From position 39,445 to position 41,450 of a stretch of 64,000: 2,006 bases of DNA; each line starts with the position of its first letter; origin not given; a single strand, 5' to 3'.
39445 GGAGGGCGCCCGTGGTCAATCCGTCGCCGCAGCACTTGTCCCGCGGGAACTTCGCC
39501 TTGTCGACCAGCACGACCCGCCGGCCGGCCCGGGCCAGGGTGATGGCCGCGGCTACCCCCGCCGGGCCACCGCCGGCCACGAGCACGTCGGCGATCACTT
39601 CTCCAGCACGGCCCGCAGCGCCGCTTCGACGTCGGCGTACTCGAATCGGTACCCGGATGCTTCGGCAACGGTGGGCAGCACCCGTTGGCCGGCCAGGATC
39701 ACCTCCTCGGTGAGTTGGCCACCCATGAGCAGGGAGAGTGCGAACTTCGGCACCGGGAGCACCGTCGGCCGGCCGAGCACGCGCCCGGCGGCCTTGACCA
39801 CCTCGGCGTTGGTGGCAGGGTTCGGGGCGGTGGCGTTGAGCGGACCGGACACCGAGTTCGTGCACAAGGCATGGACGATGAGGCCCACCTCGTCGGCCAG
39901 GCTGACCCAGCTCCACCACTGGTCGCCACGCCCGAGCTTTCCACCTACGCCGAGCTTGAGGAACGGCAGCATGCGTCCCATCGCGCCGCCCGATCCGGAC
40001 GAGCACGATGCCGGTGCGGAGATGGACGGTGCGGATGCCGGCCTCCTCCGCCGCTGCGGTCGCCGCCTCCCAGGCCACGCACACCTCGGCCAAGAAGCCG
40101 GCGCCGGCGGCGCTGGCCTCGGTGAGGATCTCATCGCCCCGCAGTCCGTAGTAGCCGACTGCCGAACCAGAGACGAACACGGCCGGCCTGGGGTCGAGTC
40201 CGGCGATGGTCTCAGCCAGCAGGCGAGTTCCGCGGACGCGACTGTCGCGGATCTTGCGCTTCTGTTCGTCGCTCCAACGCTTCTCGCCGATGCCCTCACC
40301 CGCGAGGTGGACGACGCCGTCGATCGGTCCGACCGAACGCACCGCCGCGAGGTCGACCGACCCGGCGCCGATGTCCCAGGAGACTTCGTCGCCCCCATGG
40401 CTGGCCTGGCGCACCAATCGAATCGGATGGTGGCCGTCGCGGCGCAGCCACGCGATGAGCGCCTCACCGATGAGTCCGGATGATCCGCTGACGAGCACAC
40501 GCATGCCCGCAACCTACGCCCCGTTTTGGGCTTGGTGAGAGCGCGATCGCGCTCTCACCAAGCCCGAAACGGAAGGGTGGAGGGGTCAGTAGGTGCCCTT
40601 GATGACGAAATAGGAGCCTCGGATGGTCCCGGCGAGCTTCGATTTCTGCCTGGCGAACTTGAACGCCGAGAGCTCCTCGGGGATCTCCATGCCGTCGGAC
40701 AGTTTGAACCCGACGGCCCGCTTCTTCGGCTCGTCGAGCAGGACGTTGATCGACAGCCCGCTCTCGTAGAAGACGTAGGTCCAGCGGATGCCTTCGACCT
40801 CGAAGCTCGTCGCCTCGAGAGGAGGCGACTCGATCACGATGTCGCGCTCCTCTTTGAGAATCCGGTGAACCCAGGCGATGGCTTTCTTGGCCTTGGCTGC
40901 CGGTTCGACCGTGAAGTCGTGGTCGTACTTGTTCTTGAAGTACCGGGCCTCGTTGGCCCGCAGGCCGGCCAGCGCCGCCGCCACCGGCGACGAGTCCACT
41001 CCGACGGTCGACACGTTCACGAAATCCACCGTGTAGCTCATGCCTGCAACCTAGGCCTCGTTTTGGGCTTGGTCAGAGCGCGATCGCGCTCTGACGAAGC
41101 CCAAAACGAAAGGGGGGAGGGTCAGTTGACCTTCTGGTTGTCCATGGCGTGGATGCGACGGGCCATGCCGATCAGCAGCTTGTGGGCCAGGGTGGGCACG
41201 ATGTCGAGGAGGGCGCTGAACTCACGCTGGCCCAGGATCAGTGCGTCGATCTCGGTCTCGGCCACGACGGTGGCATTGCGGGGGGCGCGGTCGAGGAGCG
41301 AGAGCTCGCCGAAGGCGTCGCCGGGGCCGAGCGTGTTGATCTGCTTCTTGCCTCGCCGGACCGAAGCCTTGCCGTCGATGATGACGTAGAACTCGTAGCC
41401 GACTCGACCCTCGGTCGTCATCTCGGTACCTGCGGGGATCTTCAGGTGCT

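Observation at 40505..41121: Lower-GC orphan ORF bracketed by two copies of the same ~81-nt hairpin-containing spacer (cassette-like insertion)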

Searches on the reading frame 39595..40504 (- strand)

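Call 8: search_protein_families(library=pfam, proteins=[window:39595-40504:-], max_evalue=0.01)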
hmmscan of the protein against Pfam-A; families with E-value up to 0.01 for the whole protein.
window:39595-40504:- (303 aa): 2 families
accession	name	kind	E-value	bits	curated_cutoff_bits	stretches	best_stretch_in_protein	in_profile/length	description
PF01370.27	Epimerase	-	2.2e-10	40.8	20.9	1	3-197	1-200/240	NAD dependent epimerase/dehydratase family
PF08659.16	KR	-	0.00047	20.6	22.6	0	56-132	77-154/180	KR domain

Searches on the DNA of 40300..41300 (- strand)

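Call 7: search_rna_families(source=window, start=40300, end=41300, threshold=evalue, max_evalue=10)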
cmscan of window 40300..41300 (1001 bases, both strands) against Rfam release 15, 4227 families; matches with E-value up to 10: 13.
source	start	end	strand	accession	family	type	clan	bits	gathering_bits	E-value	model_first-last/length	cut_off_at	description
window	40515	40578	-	RF03345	MIR3444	Gene; miRNA;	-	30.6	80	0.00059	1-104/104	no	MIR3444 microRNA precursor family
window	40514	40580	-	RF03391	mir-588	Gene; miRNA;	-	27.3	70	0.0078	1-81/81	no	mir-588 microRNA precursor family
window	40522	40570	+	RF03394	mir-2574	Gene; miRNA;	-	26.7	90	0.0043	1-68/68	no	mir-2574 microRNA precursor family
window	41058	41110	+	RF04168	MIR839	Gene; miRNA;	-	23.8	200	0.026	63-202/267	no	MIR839 microRNA precursor family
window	41056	41111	-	RF03391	mir-588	Gene; miRNA;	-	20.5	70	0.5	1-81/81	no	mir-588 microRNA precursor family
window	41064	41103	-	RF02963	DUF3800-IV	Gene; sRNA;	-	18.9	60.7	3.9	1-91/91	no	DUF3800-IV RNA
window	40491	40556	-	RF02985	ftsZ-DE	Gene; sRNA;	-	18.8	72.2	0.7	1-69/69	no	ftsZ-DE RNA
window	40537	40564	+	RF02985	ftsZ-DE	Gene; sRNA;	-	17.7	72.2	1.3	1-69/69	no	ftsZ-DE RNA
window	40525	40571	+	RF03869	mir-2834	Gene; miRNA;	-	15.2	87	5.9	1-63/63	no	mir-2834 microRNA precursor family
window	41062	41108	+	RF03869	mir-2834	Gene; miRNA;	-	15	87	6.6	1-63/63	no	mir-2834 microRNA precursor family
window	41059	41105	-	RF03869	mir-2834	Gene; miRNA;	-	14.5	87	9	1-63/63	no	mir-2834 microRNA precursor family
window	40701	40836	+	RF01752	psaA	Cis-reg;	-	11.4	50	6.4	1-197/197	no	psaA RNA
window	40520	40576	-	RF02654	MicL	Gene; sRNA;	-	10.7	56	2.7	187-243/308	no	MicL sRNA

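Call 74: build_rna_model(alignment_id=A4, structure=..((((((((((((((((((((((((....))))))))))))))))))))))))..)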
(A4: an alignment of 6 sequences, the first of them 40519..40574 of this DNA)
Model R1 built from alignment A4 (6 sequences, 56 columns); structure: as given.
model positions 56; base pairs 24; branch points 0; effective number of sequences 3.47; information 0.994 bits per position. Calibrated on 0.2 Mb of random sequence (short: E-values are rough).
structure used (alignment columns):
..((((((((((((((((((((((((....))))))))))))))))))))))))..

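Call 75: search_with_rna_model(model_id=R1, source=window, filters=off, max_evalue=10)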
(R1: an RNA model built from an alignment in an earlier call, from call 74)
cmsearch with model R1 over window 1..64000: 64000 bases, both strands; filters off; matches with E-value up to 10: 51.
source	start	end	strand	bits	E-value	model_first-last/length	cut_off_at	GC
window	40519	40574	-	79.1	3.2e-16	1-56/56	no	0.62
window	41056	41111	-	78.5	4.4e-16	1-56/56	no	0.57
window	40519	40574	+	74.8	3.2e-15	1-56/56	no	0.62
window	10759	10814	+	74.8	3.3e-15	1-56/56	no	0.66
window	41056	41111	+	72.5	1.1e-14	1-56/56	no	0.57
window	10759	10814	-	71.8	1.7e-14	1-56/56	no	0.66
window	9243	9294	-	15.5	0.25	1-56/56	no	0.69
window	9243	9294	+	15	0.33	1-56/56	no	0.69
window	62889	62929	-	15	0.33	1-56/56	no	0.76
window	47509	47563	-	13.3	0.81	1-56/56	no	0.76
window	35224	35256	+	12.6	1.2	1-56/56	no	0.73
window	59724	59771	+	12.6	1.2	1-56/56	no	0.79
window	25411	25440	+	12.1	1.6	1-56/56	no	0.77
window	21139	21181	-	11.9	1.7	1-56/56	no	0.65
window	36914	36954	+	11.7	1.9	1-56/56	no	0.85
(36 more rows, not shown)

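Call 76: search_with_rna_model(model_id=R1, sources=[L002, L003, L006, L010, L033, L041, L043, L044, L047, L050, L054, L055, L066, L101, L102, L103, L105, L106, L108, L109, L110, L111, L115, L116, L117, L118], max_evalue=1)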
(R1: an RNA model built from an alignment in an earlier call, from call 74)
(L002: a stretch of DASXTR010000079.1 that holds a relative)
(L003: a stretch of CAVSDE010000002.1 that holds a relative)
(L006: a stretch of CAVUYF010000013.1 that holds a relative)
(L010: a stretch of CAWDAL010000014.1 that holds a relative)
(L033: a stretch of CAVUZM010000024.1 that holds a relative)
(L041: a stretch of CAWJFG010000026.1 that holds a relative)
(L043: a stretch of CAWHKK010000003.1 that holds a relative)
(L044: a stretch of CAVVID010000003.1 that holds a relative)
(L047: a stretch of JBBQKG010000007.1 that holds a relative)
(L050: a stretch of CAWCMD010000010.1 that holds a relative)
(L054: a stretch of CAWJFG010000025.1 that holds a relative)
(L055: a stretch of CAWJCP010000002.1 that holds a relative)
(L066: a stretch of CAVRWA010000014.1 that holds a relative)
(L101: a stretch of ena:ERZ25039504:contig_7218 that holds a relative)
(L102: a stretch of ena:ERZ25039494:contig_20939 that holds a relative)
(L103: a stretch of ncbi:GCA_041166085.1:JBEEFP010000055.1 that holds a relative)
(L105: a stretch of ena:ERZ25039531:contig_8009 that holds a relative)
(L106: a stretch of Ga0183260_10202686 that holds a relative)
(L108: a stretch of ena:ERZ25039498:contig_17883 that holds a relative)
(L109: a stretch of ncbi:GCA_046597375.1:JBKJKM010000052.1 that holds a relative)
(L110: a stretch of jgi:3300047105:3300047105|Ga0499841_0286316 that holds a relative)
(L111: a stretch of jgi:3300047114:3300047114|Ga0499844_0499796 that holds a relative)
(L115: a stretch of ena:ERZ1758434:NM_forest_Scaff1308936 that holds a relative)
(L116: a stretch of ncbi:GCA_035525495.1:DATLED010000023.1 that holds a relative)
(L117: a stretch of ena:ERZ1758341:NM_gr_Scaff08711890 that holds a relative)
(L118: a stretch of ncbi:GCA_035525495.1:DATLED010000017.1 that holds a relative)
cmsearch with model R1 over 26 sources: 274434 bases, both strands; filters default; matches with E-value up to 1: 28.
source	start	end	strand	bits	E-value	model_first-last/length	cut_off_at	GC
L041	7547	7602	+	74.6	1.6e-14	1-56/56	no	0.66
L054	650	705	-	72.2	5.7e-14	1-56/56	no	0.62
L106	778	833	+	71.2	9.9e-14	1-56/56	no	0.71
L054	650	705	+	70.6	1.3e-13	1-56/56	no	0.62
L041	7547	7602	-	70.3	1.5e-13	1-56/56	no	0.66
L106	778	833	-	61.1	2.2e-11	1-56/56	no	0.71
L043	3776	3820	-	27.6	0.0016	1-56/56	no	0.67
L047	5510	5529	+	26.7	0.0025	19-38/56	no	0.7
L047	5510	5529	-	26.7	0.0025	19-38/56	no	0.7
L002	2551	2570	+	25.1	0.0061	19-38/56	no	0.6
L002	2551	2570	-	25.1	0.0061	19-38/56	no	0.6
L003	3387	3404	+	24.3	0.0094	20-37/56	no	0.67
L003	3387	3404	-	24.3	0.0094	20-37/56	no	0.67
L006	6697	6714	+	24.3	0.0094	20-37/56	no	0.67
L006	6697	6714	-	24.3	0.0094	20-37/56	no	0.67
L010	4038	4055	+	24.3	0.0094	20-37/56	no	0.67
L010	4038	4055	-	24.3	0.0094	20-37/56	no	0.67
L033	764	781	+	24.3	0.0094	20-37/56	no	0.67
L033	764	781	-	24.3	0.0094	20-37/56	no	0.67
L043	3791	3808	+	24.3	0.0094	20-37/56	no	0.67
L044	7721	7738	+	24.3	0.0094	20-37/56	no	0.67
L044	7721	7738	-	24.3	0.0094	20-37/56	no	0.67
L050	3323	3340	+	24.3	0.0094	20-37/56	no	0.67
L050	3323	3340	-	24.3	0.0094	20-37/56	no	0.67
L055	1693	1710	+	24.3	0.0094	20-37/56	no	0.67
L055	1693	1710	-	24.3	0.0094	20-37/56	no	0.67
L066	2217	2234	+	24.3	0.0094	20-37/56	no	0.67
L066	2217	2234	-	24.3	0.0094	20-37/56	no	0.67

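Call 82: search_rna_families(sources=[L101, L102, L103, L105], threshold=gathering)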
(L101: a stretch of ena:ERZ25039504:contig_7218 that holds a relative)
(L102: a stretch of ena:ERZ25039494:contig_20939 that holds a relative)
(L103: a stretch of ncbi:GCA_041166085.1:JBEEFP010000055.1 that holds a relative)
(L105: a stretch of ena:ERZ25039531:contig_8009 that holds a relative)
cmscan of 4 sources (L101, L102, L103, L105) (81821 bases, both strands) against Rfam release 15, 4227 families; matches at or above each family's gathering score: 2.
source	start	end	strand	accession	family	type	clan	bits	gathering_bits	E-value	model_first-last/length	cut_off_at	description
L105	19884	19954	-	RF00005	tRNA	Gene; tRNA;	CL00001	68.6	29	9.9e-13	1-71/71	no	tRNA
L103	346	419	+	RF00005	tRNA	Gene; tRNA;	CL00001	66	29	5.2e-12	1-71/71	no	tRNA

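Call 94: search_dna_similar(query=window:40505-40585:-, collection=plasmids, mode=distant, max_evalue=0.01, max_rows=10)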
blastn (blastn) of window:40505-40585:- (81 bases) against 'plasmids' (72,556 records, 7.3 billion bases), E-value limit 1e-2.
No match.

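Call 95: search_dna_similar(query=window:40505-40585:-, collection=phages, mode=distant, max_evalue=0.01, max_rows=10)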
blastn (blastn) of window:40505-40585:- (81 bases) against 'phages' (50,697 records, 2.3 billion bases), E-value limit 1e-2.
No match.
